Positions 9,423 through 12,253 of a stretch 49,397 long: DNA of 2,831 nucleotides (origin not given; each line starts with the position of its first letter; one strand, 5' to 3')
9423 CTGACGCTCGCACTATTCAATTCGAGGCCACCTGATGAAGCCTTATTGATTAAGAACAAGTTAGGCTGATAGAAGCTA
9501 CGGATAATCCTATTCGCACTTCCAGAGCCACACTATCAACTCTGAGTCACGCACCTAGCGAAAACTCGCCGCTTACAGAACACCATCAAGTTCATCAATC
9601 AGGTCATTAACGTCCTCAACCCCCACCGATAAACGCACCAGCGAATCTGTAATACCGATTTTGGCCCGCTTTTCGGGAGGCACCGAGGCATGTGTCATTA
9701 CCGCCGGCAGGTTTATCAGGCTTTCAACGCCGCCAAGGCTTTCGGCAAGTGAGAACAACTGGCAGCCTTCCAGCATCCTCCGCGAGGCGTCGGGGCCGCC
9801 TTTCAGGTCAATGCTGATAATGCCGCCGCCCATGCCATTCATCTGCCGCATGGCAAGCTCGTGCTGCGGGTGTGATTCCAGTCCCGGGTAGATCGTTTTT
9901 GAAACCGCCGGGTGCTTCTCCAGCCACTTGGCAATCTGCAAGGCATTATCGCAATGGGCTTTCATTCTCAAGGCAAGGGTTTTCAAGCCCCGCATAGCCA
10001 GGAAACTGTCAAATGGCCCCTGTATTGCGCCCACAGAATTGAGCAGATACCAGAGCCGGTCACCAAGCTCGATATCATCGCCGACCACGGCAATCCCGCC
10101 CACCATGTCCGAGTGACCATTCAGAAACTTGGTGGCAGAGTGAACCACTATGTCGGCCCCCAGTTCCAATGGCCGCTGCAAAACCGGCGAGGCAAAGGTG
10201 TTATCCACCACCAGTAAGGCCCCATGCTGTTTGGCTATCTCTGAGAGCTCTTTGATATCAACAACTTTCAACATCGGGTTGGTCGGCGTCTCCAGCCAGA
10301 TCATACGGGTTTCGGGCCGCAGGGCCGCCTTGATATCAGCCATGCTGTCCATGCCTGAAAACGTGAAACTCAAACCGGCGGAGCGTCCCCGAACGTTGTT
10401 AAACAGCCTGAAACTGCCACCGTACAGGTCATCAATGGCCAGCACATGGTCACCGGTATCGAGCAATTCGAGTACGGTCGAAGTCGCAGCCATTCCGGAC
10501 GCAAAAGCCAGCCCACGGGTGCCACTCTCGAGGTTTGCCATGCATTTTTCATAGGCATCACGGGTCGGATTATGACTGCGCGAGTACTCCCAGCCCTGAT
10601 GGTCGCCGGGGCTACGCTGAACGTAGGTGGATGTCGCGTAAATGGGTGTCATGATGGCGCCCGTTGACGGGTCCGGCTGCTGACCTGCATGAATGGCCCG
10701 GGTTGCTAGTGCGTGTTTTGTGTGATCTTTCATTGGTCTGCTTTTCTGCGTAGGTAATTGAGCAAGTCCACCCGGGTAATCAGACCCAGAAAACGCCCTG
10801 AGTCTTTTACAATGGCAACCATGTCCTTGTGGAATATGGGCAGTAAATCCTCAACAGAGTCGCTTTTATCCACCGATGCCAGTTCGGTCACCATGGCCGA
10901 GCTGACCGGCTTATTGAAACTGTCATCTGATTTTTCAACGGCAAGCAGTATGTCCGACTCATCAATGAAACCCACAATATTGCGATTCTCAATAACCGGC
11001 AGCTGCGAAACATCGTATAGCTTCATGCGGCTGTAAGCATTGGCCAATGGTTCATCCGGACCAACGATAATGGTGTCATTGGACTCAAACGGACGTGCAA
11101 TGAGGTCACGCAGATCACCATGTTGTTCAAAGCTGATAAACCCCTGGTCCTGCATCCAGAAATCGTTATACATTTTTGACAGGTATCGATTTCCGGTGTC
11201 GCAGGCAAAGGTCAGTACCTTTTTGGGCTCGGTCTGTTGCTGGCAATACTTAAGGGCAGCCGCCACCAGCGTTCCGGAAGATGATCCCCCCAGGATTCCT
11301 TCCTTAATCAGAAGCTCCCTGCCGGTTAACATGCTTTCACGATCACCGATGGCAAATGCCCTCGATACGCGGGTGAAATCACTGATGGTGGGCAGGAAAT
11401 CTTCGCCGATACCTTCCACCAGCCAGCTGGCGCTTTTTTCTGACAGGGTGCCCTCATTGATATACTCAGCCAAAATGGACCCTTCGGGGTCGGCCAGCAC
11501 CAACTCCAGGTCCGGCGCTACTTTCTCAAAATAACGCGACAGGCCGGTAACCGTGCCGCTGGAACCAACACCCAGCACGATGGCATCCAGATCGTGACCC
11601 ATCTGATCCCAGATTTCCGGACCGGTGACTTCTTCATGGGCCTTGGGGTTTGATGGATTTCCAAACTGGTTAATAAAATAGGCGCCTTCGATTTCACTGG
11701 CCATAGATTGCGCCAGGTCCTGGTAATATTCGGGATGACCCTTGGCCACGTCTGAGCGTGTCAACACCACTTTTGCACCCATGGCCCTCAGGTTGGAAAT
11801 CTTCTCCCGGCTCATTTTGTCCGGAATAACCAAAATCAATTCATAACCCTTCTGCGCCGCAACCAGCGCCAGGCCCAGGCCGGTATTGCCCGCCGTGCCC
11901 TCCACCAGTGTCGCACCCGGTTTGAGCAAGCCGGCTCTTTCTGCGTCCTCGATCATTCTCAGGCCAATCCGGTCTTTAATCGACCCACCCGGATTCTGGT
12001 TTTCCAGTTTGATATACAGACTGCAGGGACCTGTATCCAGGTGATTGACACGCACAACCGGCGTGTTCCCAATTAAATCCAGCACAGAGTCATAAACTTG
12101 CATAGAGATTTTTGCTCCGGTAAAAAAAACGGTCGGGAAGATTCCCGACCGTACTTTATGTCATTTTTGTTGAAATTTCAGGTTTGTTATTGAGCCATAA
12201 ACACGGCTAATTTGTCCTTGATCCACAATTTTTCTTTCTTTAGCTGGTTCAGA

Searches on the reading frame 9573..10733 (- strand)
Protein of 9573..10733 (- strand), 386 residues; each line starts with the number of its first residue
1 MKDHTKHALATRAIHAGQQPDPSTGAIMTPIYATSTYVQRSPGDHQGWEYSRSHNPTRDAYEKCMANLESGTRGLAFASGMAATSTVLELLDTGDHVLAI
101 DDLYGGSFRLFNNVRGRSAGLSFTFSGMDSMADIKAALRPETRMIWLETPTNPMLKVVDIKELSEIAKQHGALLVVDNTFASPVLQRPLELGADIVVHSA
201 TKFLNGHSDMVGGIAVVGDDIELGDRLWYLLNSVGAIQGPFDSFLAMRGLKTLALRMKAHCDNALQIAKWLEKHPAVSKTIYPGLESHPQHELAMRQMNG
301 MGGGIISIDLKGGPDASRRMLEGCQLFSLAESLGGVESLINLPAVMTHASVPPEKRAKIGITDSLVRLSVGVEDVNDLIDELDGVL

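Call 92: search_protein_families(library=pfam, proteins=[window:9573-10733:-], max_evalue=0.00001)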
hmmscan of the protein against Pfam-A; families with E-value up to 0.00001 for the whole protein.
window:9573-10733:- (386 aa): 1 family
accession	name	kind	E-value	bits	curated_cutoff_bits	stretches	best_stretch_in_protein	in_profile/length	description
PF01053.26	Cys_Met_Meta_PP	-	9.2e-148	492.3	27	1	11-383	2-377/381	Cys/Met metabolism PLP-dependent enzyme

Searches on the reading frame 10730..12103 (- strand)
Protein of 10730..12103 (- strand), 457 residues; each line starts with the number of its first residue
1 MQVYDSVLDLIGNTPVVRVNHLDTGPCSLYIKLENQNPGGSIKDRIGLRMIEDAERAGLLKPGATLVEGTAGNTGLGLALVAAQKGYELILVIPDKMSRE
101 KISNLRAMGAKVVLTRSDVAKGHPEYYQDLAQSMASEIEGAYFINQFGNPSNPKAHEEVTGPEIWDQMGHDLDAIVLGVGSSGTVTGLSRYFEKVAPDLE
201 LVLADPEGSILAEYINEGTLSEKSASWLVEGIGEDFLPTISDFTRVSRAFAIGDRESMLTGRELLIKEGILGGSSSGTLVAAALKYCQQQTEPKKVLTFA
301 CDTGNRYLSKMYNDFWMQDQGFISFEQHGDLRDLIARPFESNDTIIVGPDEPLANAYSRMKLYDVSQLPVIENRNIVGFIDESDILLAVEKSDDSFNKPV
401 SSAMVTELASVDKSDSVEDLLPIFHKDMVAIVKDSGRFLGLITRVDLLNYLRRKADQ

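Call 92: search_protein_families(library=pfam, proteins=[window:10730-12103:-], max_evalue=0.00001)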
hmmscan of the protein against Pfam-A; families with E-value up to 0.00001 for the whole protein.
window:10730-12103:- (457 aa): 2 families
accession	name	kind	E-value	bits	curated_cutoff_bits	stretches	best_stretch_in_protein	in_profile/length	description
PF00291.31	PALP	-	1.6e-67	228.3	35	1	8-302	2-295/295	Pyridoxal-phosphate dependent enzyme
PF00571.33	CBS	-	4e-17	62.7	24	2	342-389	7-55/57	CBS domain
